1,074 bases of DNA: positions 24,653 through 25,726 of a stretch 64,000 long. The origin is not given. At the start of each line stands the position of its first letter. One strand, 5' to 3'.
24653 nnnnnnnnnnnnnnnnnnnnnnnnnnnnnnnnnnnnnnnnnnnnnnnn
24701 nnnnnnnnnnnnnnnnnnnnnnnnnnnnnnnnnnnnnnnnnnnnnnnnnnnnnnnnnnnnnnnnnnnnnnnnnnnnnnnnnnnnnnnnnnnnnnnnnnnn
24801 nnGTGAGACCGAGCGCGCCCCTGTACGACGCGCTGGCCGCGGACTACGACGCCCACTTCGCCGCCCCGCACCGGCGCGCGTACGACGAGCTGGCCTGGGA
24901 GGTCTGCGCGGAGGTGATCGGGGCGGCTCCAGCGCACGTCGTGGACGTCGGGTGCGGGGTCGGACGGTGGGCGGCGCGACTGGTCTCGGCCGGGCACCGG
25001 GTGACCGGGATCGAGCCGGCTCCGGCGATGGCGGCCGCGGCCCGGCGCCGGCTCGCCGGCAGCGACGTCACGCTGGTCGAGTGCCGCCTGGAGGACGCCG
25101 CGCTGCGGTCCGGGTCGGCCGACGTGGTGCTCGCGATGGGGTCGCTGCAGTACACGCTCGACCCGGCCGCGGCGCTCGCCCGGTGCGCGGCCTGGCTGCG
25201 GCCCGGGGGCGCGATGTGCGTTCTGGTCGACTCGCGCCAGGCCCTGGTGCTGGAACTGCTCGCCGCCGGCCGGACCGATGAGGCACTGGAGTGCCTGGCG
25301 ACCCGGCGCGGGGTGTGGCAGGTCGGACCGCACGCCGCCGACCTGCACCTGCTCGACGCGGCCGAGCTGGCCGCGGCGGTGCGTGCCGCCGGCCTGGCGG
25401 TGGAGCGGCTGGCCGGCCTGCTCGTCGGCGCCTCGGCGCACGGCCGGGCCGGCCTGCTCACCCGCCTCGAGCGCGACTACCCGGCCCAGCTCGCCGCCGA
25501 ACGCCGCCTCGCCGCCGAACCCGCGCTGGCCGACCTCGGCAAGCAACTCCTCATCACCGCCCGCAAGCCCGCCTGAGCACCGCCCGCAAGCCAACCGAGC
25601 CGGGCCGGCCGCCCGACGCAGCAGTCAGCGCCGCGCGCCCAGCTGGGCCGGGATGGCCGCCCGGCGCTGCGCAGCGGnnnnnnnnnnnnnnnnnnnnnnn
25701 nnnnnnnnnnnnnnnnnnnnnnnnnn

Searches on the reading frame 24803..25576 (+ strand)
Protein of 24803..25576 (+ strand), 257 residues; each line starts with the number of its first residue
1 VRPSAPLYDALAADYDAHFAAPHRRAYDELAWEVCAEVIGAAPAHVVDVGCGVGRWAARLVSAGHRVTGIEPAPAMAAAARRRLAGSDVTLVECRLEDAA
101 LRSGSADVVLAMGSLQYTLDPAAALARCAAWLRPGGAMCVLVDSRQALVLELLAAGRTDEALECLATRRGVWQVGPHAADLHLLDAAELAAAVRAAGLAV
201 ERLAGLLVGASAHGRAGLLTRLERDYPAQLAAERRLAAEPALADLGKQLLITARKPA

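Call 15: search_protein_families(library=ncbifam, proteins=[window:24803-25576:+], max_evalue=0.01)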
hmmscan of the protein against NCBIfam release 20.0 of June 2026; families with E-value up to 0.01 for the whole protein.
window:24803-25576:+ (257 aa): 31 families (the best 25 are shown)
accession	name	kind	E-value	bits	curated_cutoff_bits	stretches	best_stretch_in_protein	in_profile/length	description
NF043040.1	corrin_prot_MT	hypoth_equivalog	1.2e-13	51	180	1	12-141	12-148/216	corrinoid protein-associated methyltransferase CpaM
NF045667.1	MTase_DVU1556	equivalog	1.5e-13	50.7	155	1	41-140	21-119/213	DVU_1556 family methyltransferase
NF041537.1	ArsM_AhpD_UU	exception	2e-10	40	510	1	45-160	79-199/345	arsenite methyltransferase/AhpD domain selenoprotein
NF047649.1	MTase_UXPK_star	exception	2.7e-10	39.7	460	1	45-140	80-181/283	methyltransferase/UXPK-star double selenoprotein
NF041820.1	daptide_MTase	equivalog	7.9e-10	38.6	175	1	7-145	6-147/243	daptide-type RiPP biosynthesis methyltransferase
TIGR01983.1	UbiG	equivalog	8.4e-10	38.3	102.95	1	44-140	51-151/228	bifunctional 2-polyprenyl-6-hydroxyphenol methylase/3-demethylubiquinol 3-O-methyltransferase UbiG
NF008264.0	PRK11036.1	equivalog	8.5e-10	38.5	366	1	39-256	41-255/261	tRNA uridine 5-oxyacetic acid(34) methyltransferase CmoM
NF002463.0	PRK01683.1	equivalog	6.5e-09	35.8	297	1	31-140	20-128/258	trans-aconitate 2-methyltransferase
TIGR00452.1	TIGR00452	equivalog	7.6e-09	34.8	275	1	43-139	118-218/316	tRNA 5-methoxyuridine(34)/uridine 5-oxyacetic acid(34) synthase CmoB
TIGR02021.1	BchM-ChlM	equivalog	1.1e-07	31.5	158.9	1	44-119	56-133/218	magnesium protoporphyrin IX methyltransferase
NF011650.0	PRK15068.1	equivalog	1.2e-07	31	209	1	42-139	122-224/324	tRNA 5-methoxyuridine(34)/uridine 5-oxyacetic acid(34) synthase CmoB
TIGR02072.1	BioC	equivalog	1.9e-07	31.1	184.95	1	41-140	33-132/244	malonyl-ACP O-methyltransferase BioC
TIGR01934.1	MenG_MenH_UbiE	subfamily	8.3e-07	28.5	158.35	1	34-145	31-146/223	ubiquinone/menaquinone biosynthesis methyltransferase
NF007610.0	PRK10258.1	equivalog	1.6e-06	27.6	342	1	12-140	17-138/251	malonyl-ACP O-methyltransferase BioC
NF001244.0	PRK00216.1-5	equivalog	3.2e-06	26.6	216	1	34-141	40-154/236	bifunctional demethylmenaquinone methyltransferase/2-methoxy-6-polyprenyl-1,4-benzoquinol methylase UbiE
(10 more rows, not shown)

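Call 16: search_protein_families(library=pfam, proteins=[window:24803-25576:+], max_evalue=0.01)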
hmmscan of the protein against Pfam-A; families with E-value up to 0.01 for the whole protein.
window:24803-25576:+ (257 aa): 9 families
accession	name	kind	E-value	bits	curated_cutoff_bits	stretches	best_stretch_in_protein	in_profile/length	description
PF08241.18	Methyltransf_11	-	8.4e-20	71.7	21.2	1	47-139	1-94/95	Methyltransferase domain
PF13649.12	Methyltransf_25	-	2.8e-19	70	27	1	46-136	1-97/97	Methyltransferase domain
PF08242.18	Methyltransf_12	-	1.3e-16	61.5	30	1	47-137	1-97/98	Methyltransferase domain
PF13489.12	Methyltransf_23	-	9.9e-15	55.1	27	1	41-201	21-162/164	Methyltransferase domain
PF13847.12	Methyltransf_31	-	1.1e-07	32.1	27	1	45-140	6-109/145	Methyltransferase domain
PF08003.17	Methyltransf_9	-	7.5e-06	25.6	23.8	1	45-139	118-216/315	Protein of unknown function (DUF1698)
PF01209.24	Ubie_methyltran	-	0.0003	20.6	20.1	1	40-148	45-159/233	ubiE/COQ5 methyltransferase family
PF04445.19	SAM_MT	-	0.0014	18.5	26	1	10-78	37-107/230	Putative SAM-dependent methyltransferase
PF01135.25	PCMT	-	0.0027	17.9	20.3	1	43-98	74-132/210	Protein-L-isoaspartate(D-aspartate) O-methyltransferase (PCMT)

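Call 67: search_solved_structures(query=window:24803-25576:+, max_evalue=0.001)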
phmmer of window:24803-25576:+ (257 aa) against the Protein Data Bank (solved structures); distinct sequences matched with E-value up to 0.001: 39.
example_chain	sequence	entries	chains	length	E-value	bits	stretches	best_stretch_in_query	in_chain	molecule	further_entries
2avn_A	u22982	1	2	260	1.4e-12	51.1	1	6-168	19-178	ubiquinone/menaquinone biosynthesis methyltransferase-related protein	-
7qcb_A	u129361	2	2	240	3.7e-09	39.9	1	7-174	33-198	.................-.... 27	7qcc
8joz_A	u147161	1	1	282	4.4e-09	39.7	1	35-256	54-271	tRNA 5-carboxymethoxyuridine methyltransferase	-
4kdr_A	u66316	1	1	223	4.6e-09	39.6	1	35-139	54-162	3-demethylubiquinone-9 3-methyltransferase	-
5dpm_A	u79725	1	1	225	4.7e-09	39.6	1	37-139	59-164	Ubiquinone biosynthesis O-methyltransferase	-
4kdc_A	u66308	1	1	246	5.7e-09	39.3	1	37-139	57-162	3-demethylubiquinone-9 3-methyltransferase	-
3bus_A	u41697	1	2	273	6.2e-09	39.2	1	26-176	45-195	Methyltransferase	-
4htf_A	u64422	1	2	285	7.1e-09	39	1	35-256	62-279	S-adenosylmethionine-dependent methyltransferase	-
2gs9_A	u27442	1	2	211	3.4e-08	36.8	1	10-142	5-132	Hypothetical protein TT1324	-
3l8d_A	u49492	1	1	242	3.5e-08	36.7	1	43-142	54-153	Methyltransferase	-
7pd7_A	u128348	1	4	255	6.5e-08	35.9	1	7-140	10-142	Methyltransferase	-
9gdj_A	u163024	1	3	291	1.6e-07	34.6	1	45-137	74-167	Methyltransferase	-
5wp5_A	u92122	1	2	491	2.9e-07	33.7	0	44-141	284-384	Phosphomethylethanolamine N-methyltransferase 2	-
6uk5_A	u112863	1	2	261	3.7e-07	33.4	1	15-139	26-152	CalS10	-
7wzf_A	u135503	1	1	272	9.3e-07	32.1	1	41-152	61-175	YunM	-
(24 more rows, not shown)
